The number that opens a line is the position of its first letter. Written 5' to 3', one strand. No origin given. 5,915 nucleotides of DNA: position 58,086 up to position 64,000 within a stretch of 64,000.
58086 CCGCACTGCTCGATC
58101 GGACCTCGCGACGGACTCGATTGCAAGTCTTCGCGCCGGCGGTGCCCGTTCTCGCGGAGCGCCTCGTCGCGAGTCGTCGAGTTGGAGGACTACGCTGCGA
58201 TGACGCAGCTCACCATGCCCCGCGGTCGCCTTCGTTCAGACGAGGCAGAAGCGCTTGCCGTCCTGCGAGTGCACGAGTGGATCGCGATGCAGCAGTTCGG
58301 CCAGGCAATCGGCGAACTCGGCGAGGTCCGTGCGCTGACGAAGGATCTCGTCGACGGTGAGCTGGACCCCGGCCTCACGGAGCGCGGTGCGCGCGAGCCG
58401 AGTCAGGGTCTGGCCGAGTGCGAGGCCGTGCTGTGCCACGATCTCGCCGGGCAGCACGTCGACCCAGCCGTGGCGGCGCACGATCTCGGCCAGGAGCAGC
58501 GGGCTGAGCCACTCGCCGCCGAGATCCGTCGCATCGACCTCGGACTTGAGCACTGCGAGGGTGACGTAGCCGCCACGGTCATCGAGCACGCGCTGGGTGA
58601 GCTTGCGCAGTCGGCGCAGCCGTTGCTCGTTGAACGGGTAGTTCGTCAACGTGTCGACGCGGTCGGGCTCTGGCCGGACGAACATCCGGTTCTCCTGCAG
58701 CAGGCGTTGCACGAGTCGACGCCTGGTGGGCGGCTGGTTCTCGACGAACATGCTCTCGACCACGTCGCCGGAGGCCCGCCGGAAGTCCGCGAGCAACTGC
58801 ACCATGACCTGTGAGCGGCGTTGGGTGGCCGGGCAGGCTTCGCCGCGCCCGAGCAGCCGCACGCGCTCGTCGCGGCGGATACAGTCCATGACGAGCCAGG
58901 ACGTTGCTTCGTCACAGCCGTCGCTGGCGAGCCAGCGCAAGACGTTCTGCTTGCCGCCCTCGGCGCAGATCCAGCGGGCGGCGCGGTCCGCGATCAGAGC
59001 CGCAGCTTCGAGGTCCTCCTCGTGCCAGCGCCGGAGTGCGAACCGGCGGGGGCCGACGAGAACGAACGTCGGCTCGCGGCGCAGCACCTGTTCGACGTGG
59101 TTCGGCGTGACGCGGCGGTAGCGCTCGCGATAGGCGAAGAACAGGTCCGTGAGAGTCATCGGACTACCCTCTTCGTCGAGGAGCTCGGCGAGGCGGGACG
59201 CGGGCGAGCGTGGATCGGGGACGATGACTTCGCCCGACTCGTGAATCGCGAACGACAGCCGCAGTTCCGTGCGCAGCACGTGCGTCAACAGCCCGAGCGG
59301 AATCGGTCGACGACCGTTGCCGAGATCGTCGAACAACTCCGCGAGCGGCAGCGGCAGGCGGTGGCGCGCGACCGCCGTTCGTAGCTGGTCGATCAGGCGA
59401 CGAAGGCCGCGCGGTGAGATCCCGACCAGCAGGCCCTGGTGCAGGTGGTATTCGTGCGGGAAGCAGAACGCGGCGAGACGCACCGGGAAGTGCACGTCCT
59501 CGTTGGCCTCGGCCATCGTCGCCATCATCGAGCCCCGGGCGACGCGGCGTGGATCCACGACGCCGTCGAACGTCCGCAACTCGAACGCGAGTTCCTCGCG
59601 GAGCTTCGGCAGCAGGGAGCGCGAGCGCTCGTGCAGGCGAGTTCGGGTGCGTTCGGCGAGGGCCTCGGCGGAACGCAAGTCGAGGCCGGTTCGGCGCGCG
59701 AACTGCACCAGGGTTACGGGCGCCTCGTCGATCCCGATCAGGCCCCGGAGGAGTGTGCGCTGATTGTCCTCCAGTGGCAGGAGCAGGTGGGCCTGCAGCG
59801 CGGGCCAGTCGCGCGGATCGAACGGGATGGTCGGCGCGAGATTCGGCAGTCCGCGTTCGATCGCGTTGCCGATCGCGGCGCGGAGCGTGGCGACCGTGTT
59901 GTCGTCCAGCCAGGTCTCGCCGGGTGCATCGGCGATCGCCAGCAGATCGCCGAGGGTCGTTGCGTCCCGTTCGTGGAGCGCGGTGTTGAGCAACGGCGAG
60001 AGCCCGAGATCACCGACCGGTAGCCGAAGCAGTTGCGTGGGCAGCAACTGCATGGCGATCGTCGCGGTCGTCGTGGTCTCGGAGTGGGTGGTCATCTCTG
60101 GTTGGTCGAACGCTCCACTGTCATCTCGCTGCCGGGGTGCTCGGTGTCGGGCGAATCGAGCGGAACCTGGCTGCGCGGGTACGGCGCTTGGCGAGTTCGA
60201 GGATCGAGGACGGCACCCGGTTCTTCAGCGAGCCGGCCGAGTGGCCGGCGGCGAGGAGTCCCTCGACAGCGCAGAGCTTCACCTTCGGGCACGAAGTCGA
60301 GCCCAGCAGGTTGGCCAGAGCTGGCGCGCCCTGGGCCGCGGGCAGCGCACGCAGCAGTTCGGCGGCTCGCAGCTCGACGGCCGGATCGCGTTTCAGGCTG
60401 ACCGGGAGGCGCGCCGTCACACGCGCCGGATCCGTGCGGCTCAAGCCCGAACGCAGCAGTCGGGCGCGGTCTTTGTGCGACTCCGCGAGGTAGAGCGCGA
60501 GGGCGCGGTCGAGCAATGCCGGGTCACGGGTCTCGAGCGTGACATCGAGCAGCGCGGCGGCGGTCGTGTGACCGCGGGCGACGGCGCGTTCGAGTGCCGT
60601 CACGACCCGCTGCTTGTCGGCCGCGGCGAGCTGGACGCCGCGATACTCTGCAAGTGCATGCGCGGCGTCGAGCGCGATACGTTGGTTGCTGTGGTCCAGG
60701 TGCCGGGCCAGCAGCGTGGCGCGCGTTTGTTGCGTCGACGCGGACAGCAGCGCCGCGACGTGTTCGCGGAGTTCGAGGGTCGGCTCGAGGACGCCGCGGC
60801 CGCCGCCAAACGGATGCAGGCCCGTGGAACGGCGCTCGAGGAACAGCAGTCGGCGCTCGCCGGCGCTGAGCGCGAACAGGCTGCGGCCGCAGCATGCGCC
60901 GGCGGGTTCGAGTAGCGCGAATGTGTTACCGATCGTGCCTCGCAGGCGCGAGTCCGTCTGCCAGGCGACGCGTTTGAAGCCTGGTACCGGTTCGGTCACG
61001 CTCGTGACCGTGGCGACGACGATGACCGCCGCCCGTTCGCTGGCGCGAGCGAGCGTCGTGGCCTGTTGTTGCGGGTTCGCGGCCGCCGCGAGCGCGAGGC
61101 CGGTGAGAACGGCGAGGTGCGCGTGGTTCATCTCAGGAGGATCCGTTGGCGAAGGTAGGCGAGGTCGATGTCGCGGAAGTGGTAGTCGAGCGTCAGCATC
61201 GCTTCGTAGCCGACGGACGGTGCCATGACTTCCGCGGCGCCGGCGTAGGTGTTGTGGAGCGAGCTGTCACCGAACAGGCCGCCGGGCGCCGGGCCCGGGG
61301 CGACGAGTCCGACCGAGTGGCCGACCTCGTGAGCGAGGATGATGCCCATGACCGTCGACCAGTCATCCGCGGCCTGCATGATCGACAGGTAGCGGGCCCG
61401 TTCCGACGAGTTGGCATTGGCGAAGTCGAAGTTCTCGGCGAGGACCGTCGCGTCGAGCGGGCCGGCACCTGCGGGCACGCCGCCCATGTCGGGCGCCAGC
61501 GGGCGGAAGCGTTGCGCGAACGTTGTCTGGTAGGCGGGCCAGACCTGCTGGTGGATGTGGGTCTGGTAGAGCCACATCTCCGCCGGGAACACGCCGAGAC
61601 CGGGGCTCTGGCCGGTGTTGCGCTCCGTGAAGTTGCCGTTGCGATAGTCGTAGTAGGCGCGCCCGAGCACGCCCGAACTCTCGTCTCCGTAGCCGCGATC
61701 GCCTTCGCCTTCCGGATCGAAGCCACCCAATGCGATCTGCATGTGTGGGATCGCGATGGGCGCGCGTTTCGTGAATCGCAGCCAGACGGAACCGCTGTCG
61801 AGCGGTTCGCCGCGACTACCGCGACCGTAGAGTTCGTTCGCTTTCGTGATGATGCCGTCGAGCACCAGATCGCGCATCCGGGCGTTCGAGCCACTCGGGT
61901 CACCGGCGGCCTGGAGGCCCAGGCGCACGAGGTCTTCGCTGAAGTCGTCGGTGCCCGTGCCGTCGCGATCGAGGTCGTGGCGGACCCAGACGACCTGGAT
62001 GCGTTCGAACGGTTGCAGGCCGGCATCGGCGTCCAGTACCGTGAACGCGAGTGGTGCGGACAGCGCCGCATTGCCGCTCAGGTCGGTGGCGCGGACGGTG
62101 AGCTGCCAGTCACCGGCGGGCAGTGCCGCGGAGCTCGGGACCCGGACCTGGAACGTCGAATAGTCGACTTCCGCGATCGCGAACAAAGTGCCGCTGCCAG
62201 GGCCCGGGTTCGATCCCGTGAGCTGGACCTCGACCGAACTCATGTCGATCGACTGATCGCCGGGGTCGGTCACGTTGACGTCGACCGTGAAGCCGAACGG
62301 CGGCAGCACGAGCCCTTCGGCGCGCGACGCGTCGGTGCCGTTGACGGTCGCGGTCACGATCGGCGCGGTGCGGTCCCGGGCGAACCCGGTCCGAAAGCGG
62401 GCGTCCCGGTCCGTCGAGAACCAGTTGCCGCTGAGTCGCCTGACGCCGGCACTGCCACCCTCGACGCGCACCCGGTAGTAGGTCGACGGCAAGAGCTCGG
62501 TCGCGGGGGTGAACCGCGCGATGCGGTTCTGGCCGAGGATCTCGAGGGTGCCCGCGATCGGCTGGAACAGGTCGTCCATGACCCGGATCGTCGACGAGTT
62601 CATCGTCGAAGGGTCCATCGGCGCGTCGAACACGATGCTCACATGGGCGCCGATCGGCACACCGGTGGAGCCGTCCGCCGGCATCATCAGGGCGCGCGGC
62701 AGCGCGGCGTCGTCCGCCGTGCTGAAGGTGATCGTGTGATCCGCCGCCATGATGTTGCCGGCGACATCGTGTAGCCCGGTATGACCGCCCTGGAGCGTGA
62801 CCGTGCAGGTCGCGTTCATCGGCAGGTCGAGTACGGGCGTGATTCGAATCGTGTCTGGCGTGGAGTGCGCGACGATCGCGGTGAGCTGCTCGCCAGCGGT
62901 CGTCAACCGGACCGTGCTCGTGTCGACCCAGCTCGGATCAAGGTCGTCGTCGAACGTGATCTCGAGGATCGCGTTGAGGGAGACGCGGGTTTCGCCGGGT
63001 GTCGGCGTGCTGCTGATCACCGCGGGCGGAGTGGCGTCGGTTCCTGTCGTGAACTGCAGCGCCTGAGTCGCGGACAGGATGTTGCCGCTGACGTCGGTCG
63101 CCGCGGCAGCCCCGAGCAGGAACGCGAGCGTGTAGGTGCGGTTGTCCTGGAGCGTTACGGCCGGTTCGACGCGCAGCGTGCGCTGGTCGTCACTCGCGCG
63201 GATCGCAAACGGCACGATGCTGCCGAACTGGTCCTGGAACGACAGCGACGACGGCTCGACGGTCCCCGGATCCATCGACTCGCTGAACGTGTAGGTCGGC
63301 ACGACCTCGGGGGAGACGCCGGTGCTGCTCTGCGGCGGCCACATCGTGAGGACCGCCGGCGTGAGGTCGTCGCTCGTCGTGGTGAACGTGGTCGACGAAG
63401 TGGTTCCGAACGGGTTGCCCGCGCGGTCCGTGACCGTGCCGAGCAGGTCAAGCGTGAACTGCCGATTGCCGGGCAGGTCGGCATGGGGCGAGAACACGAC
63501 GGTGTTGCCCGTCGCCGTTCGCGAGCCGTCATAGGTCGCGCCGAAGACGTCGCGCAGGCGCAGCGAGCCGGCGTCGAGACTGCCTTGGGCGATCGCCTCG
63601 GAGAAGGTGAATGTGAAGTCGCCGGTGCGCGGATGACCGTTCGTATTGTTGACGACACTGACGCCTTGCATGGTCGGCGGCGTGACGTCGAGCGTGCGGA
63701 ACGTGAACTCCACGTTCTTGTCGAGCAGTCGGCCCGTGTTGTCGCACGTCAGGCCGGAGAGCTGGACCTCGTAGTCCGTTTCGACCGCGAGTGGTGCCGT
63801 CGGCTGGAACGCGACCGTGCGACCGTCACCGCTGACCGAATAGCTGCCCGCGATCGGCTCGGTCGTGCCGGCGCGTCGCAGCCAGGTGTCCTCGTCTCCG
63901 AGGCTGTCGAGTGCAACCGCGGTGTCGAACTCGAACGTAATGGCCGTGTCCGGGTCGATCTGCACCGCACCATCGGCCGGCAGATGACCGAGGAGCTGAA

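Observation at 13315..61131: Gln at the predicted +1 position of essentially every Sec-type signal peptide in the window (a Q-rule)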

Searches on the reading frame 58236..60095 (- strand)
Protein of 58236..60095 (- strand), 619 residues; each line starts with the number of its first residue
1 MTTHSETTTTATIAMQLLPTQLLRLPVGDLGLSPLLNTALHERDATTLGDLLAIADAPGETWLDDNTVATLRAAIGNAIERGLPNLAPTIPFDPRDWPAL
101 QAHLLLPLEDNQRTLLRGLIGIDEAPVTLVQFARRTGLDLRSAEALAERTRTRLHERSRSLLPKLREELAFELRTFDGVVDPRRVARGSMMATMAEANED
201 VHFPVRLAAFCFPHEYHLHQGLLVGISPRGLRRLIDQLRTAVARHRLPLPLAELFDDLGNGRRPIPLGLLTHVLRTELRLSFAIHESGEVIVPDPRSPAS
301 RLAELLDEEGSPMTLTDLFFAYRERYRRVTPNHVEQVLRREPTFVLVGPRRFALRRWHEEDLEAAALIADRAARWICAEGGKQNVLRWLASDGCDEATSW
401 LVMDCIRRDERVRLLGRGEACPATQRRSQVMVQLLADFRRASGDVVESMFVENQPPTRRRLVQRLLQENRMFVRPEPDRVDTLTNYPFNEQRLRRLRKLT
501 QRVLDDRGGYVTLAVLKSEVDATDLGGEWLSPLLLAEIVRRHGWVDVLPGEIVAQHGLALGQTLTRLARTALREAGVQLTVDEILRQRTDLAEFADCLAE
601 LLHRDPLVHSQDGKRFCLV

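Call 36: search_protein_families(library=pfam, proteins=[window:58236-60095:-], max_evalue=0.01)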
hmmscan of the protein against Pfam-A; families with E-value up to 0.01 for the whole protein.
window:58236-60095:- (619 aa): 1 family
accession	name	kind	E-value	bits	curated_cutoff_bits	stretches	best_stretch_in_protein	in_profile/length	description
PF05066.19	HARE-HTH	-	0.0062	17.3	25.9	0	332-357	42-71/71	HB1, ASXL, restriction endonuclease HTH domain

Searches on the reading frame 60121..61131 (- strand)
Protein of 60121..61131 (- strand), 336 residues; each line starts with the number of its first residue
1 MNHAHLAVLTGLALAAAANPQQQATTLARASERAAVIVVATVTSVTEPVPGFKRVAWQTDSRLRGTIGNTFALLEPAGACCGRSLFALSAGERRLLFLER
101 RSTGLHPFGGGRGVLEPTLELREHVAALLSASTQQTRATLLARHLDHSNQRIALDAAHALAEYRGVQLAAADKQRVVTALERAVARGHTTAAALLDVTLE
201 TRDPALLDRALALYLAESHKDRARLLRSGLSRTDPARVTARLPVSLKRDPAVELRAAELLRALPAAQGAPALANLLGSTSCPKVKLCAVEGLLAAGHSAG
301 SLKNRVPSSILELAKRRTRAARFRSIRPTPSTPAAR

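Call 28: find_encoding_contigs(protein=window:60121-61131:-, flank=10000, max_places=3)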
Protein window:60121-61131:- (336 aa): 1 contig read that carries it; 1 place shown.
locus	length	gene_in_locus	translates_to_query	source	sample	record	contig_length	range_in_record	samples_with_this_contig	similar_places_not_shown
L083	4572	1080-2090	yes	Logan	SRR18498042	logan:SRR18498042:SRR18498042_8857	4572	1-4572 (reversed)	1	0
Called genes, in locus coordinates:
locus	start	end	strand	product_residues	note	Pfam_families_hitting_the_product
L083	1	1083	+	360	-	?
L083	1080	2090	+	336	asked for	-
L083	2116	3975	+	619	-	-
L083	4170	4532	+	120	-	-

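Call 36: search_protein_families(library=pfam, proteins=[window:60121-61131:-], max_evalue=0.01)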
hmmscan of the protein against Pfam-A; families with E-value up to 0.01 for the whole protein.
window:60121-61131:- (336 aa): 0 families

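Call 37: search_protein_families(library=ncbifam, proteins=[window:60121-61131:-], max_evalue=0.01)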
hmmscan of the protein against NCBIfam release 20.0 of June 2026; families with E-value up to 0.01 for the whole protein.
window:60121-61131:- (336 aa): 0 families

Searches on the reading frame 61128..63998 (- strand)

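Call 36: search_protein_families(library=pfam, proteins=[window:61128-63998:-], max_evalue=0.01)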
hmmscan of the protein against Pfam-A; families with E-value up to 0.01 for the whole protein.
window:61128-63998:- (956 aa): 3 families
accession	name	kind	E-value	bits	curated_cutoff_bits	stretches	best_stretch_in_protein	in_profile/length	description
PF13205.12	Big_5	-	4.4e-74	246.4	23.6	5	321-427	1-105/105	Bacterial Ig-like domain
PF04234.18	CopC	-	1.6e-08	35.8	23.3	0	326-420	3-80/92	CopC domain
PF19077.6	Big_13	-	0.00084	20.2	27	1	614-654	62-100/102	Bacterial Ig-like domain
